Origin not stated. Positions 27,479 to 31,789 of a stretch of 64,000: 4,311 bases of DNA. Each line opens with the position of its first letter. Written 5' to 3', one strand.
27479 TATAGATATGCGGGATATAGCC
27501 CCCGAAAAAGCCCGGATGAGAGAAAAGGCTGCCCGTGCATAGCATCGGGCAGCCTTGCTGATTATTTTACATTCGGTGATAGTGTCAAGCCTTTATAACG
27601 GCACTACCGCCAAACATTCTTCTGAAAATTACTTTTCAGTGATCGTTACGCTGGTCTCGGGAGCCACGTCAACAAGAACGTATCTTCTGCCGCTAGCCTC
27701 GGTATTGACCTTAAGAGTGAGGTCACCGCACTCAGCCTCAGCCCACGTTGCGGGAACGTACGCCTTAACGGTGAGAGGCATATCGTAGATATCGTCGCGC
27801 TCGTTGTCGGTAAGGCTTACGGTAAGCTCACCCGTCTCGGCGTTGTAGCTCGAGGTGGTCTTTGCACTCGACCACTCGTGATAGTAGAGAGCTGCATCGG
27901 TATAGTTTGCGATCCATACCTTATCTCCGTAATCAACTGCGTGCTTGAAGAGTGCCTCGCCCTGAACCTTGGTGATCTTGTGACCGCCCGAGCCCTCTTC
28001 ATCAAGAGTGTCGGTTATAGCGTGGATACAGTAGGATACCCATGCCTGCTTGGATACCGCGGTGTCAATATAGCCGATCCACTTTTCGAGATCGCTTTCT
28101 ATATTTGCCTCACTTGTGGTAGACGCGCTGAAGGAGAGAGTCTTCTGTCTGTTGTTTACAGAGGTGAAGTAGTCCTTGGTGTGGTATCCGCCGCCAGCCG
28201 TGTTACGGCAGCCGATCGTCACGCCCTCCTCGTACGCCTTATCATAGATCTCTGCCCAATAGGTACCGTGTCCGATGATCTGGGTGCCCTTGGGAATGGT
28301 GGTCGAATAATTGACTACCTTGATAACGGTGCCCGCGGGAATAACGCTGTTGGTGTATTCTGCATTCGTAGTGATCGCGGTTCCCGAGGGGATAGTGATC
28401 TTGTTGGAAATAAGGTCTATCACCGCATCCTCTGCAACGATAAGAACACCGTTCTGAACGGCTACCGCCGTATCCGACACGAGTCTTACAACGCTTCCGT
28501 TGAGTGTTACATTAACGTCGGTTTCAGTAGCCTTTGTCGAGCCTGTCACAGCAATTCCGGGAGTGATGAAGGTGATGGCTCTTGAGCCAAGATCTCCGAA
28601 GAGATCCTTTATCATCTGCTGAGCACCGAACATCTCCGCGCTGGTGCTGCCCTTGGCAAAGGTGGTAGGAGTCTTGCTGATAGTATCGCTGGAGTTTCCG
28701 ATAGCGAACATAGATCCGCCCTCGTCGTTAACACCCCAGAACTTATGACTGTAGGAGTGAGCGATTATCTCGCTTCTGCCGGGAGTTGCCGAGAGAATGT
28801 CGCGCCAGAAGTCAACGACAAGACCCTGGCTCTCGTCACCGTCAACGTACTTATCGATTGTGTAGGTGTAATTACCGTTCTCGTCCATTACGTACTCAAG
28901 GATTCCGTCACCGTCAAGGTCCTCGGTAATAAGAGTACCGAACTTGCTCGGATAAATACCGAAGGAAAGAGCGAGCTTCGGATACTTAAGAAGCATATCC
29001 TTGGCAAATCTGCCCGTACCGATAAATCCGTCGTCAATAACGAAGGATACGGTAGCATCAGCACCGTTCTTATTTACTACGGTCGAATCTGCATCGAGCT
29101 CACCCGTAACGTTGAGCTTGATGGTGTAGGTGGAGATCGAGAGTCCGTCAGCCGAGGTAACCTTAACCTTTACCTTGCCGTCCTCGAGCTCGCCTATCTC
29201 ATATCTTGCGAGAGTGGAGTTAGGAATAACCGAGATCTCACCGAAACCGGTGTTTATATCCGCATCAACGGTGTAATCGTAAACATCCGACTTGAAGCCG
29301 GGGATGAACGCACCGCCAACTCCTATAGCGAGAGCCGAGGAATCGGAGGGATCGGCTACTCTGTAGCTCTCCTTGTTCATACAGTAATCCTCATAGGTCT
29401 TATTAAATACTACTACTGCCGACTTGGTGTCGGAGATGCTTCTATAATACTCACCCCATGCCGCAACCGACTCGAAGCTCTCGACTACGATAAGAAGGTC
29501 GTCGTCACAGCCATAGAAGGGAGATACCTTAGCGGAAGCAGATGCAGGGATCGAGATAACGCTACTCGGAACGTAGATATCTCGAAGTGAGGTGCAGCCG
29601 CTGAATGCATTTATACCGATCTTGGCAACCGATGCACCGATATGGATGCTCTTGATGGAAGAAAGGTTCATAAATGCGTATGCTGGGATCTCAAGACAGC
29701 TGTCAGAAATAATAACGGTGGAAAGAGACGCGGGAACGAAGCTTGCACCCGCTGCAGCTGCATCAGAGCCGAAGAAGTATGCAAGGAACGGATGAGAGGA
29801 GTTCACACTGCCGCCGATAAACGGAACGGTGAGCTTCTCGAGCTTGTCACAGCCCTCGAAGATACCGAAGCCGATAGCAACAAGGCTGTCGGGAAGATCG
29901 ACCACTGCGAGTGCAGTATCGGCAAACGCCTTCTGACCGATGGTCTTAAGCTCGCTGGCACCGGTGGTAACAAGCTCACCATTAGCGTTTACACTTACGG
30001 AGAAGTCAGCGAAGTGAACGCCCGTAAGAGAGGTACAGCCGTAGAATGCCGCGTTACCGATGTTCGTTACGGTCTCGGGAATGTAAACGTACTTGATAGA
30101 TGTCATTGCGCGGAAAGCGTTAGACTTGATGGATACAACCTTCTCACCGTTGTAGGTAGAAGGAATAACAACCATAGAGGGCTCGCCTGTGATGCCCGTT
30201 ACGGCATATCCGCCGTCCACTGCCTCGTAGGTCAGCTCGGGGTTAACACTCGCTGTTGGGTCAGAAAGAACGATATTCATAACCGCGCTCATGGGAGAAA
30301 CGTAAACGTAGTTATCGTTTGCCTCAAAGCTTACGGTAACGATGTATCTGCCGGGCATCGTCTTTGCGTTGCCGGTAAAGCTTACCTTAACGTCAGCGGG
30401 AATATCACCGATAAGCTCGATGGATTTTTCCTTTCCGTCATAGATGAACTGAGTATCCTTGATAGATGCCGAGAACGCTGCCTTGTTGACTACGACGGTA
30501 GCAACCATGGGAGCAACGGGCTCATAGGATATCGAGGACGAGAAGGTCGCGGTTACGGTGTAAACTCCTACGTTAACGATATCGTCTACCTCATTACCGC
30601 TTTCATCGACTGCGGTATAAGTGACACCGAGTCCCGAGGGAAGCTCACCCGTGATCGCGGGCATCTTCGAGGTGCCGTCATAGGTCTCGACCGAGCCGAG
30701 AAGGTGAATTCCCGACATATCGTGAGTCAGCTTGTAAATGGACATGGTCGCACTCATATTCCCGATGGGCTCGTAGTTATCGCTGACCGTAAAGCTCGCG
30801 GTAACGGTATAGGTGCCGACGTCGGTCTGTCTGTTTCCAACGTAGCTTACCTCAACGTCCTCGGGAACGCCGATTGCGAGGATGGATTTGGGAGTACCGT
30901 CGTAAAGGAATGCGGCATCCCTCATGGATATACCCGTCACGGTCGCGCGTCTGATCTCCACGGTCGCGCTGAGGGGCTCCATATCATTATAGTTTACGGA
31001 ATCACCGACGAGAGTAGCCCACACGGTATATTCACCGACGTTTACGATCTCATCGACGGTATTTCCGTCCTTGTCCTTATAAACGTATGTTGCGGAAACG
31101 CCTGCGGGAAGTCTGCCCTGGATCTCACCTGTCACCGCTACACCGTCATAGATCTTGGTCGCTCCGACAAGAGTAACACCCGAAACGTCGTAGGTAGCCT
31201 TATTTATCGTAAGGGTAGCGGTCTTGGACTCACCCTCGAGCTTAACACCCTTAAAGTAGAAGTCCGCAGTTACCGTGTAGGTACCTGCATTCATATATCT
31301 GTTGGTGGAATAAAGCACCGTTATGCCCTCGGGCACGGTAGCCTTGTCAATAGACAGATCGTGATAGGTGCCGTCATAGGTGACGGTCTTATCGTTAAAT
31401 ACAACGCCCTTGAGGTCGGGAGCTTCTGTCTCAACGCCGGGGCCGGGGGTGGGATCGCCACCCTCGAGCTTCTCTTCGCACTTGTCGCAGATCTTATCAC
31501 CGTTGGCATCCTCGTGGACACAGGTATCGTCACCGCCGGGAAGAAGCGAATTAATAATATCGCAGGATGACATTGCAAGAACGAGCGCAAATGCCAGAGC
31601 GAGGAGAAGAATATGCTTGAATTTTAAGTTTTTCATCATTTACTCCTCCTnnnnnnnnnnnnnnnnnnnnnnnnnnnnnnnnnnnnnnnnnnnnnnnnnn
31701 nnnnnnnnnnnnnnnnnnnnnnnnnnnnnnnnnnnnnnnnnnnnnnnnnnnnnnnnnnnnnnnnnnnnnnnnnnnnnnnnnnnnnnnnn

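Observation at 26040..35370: Cassette 1 of two loci sharing the same make-up: beta-helix/SASA-esterase giant protein + LRR lipoprotein (here with CE4-like deacetylase) + MFS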

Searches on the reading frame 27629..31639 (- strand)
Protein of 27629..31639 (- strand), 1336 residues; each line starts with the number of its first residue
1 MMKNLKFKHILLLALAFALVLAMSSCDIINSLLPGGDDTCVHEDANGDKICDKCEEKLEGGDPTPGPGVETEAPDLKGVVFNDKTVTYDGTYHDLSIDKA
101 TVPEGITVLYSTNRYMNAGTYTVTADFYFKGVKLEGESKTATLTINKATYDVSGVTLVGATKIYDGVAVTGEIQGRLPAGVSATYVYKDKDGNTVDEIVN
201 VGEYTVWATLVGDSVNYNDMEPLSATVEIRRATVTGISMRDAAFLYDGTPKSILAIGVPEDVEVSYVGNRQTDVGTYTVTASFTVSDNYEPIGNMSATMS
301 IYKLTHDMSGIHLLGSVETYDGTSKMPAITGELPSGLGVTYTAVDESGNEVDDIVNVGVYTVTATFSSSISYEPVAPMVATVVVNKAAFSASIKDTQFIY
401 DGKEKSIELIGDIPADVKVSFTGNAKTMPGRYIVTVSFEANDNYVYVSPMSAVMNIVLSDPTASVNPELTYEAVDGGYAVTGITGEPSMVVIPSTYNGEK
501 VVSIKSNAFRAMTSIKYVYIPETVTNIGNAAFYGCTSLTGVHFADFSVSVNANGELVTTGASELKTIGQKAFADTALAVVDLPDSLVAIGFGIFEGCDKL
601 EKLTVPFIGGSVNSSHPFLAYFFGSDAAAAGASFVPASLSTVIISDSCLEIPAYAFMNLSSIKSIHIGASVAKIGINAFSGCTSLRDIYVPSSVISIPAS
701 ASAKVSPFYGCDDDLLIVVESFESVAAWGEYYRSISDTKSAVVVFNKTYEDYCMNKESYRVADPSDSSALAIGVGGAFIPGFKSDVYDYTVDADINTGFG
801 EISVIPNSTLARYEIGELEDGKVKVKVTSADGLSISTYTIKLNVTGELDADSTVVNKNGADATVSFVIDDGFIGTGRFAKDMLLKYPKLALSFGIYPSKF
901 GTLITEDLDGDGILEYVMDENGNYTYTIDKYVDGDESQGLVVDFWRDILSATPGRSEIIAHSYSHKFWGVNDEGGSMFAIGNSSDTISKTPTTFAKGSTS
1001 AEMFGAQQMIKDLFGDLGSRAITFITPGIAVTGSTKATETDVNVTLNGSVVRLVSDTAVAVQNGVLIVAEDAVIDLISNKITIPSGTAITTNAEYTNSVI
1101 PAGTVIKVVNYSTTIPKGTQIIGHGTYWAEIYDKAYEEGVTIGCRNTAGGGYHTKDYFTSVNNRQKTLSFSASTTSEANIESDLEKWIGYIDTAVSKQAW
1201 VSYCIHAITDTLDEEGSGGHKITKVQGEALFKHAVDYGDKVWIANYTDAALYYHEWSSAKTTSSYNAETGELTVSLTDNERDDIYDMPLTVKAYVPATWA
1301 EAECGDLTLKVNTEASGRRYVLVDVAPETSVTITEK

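Call 9: search_protein_families(library=pfam, proteins=[window:27629-31639:-], max_evalue=0.01)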
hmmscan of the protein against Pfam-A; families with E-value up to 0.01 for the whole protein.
window:27629-31639:- (1336 aa): 1 family
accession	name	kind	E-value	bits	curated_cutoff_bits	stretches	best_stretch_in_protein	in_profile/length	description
PF13306.12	LRR_5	-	8e-30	103.8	27.7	3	637-701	11-74/127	BspA type Leucine rich repeat region (6 copies)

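Call 11: search_protein_families(library=ncbifam, proteins=[window:27629-31639:-], max_evalue=1)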
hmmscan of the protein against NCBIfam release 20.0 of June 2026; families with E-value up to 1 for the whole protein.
window:27629-31639:- (1336 aa): 2 families
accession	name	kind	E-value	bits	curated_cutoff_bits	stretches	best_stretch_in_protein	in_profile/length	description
NF047961.1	adhesin_HupY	equivalog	1.9e-06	26.2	1250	1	499-605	483-594/978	leucine-rich repeat adhesin HupY/LrrG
NF002915.0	PRK03537.1-1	equivalog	0.15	11.5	383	1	508-565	173-229/236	molybdate ABC transporter substrate-binding protein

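Call 23: search_solved_structures(query=window:27629-31639:-, max_evalue=1)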
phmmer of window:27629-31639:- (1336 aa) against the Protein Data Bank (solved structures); distinct sequences matched with E-value up to 1: 19.
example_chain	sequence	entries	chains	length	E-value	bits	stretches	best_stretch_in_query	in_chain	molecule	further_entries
4fs7_A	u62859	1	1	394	9.8e-21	76.3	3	501-701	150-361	Uncharacterized protein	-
4gt6_A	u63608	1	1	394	9.3e-20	73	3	475-691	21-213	Cell surface protein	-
6mlx_A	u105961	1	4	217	3.2e-14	54.7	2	477-606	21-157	Leucine-rich repeat protein TpLRR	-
4h09_A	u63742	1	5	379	1.5e-06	29.3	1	501-698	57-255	Hypothetical leucine rich repeat protein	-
4cp6_A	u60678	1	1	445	0.00013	22.9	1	560-698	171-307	CHOLINE BINDING PROTEIN PCPA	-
4oju_A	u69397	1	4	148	0.0011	19.8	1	537-601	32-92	hypothetical leucine rich repeat protein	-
4fdw_A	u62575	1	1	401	0.0014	19.4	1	630-699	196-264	leucine rich hypothetical protein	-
3sb4_A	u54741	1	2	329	0.0022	18.8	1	563-602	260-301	Hypothetical leucine rich repeat protein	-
4fd0_A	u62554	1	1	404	0.0024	18.7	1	631-697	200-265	Leucine rich hypothetical protein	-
4ufr_A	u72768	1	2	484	0.025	15.3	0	638-706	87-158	LEUCINE-RICH REPEAT-CONTAINING G-PROTEIN COUPLED RECEPTOR 5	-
4ufs_A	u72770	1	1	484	0.025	15.3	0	638-706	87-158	LEUCINE-RICH REPEAT-CONTAINING G-PROTEIN COUPLED RECEPTOR 5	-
4kng_A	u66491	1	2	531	0.035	14.8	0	638-706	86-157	Leucine-rich repeat-containing G-protein coupled receptor 5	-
4bsr_A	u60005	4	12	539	0.037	14.7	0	638-706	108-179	LEUCINE-RICH REPEAT-CONTAINING G-PROTEIN COUPLED RECEPTOR 5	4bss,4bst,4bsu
6etz_A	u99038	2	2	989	0.47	11.1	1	534-679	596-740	Beta-galactosidase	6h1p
6zjv_A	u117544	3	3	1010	0.48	11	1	534-679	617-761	Beta-galactosidase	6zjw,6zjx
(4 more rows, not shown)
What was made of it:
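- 29390..30232 (-): LRR1 BspA-type leucine-rich repeats (aa ~470-750). Pfam LRR_5 at E 8e-30 (call 9); PDB 4fs7, 4gt6 and TpLRR 6mlx (call 23).
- Closest known: BspA-type LRR surface proteins. Same: LRR_5 repeats match at E 8e-30, and the protein has a surface-protein architecture (calls 9, 11, 23).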

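Call 90: list_cluster_members(proteins=[P0001, window:27629-31639:-, window:47698-50691:-, window:52022-55684:-, window:40316-41314:+])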
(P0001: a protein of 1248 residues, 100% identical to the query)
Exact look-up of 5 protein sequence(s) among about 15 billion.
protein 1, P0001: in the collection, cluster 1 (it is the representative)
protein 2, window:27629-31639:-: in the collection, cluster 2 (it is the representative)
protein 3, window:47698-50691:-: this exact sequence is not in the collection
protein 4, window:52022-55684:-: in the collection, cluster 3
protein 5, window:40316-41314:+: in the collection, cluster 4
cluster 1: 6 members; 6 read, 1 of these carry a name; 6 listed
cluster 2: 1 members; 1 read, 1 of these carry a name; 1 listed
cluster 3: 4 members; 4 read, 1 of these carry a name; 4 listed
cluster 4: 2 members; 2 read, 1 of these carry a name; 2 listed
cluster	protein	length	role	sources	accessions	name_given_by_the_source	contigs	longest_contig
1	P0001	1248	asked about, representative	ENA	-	-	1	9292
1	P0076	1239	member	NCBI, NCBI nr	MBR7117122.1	MAG: hypothetical protein IKC87_05380 [Clostridia bacterium] | hypothetical protein [Clostridia bacterium]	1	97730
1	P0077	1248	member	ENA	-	-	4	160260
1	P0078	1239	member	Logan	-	-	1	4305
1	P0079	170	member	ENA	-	-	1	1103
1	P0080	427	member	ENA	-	-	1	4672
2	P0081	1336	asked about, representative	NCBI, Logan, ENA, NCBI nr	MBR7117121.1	MAG: leucine-rich repeat domain-containing protein [Clostridia bacterium] | leucine-rich repeat domain-containing protein [Clostridia bacterium]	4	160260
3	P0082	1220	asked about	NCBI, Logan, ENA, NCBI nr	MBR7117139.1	MAG: hypothetical protein IKC87_05465 [Clostridia bacterium] | hypothetical protein [Clostridia bacterium]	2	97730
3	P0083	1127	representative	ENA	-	-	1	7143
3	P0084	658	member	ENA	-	-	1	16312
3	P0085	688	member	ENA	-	-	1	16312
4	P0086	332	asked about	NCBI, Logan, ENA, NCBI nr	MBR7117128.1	MAG: D-alanine--D-alanine ligase [Clostridia bacterium] | D-alanine--D-alanine ligase [Clostridia bacterium]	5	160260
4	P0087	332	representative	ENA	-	-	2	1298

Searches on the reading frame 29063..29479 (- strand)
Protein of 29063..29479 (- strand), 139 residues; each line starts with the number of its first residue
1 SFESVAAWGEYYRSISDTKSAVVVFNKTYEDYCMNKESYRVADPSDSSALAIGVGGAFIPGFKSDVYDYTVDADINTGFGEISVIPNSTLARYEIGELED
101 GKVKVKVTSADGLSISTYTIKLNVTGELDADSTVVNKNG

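Call 16: search_protein_families(library=pfam, proteins=[window:29063-29479:-], max_evalue=10)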
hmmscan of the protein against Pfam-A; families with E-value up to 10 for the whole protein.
seq(139 aa): 4 families
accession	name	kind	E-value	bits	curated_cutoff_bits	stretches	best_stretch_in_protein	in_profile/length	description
PF12733.13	Cadherin-like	-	6.9e-05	23.6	24.2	1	62-122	11-86/89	Cadherin-like beta sandwich domain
PF09005.15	FUBP_C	-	0.016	15.1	20.1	1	6-22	12-28/36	Far upstream element-binding protein, C-terminal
PF19755.4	DUF6242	-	0.026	14.8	29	1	102-127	98-123/217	Domain of unknown function (DUF6242)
PF24928.1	DUF7748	-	0.071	13.7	25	1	81-132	36-88/92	Domain of unknown function (DUF7748)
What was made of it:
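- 29105..29347 (-): LRR1 cadherin-like beta-sandwich (aa ~765-845). Pfam Cadherin-like at E 6.9e-5, 23.6 bits against a 24.2 cutoff (call 16).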

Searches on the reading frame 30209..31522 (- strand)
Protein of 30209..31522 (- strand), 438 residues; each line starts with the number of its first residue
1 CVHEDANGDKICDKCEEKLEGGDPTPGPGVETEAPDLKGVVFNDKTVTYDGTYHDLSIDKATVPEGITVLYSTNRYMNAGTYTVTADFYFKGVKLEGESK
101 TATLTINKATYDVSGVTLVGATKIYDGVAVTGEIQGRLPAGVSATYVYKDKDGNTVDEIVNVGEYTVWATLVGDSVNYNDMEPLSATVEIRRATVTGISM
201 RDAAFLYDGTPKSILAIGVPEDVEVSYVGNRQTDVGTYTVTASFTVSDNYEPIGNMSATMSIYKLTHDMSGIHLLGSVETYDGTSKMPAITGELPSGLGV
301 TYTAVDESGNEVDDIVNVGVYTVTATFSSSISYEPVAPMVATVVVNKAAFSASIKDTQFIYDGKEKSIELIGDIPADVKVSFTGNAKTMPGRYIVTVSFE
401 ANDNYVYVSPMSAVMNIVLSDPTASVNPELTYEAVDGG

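Call 16: search_protein_families(library=pfam, proteins=[window:30209-31522:-], max_evalue=10)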
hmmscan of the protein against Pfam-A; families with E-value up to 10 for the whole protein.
seq(438 aa): 5 families
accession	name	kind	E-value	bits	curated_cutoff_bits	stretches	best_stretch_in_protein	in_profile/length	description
PF18676.6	MBG_2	-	0.0012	19.8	25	2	225-251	37-63/72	MBG domain (YGX type)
PF17883.6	MBG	-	0.0022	18.9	23.3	2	116-167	5-64/97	MBG domain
PF18705.7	DUF5643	-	0.064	13.7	34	1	299-348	47-96/115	Family of unknown function (DUF5643)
PF23747.2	Ig-like_CATSPERD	-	0.073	13.9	27.8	0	336-367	35-66/120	CATSPERD Ig-like domain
PF16640.11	Big_3_5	-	2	9.5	35.5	1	177-253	9-78/88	Bacterial Ig-like domain (group 3)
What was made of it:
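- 30245..31417 (-): LRR1 region with five YDG/MBG-like Ig repeats (aa ~75-465). A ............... motif precedes it at aa 40-54. Pfam MBG and MBG_2 are sub-threshold (call 16).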
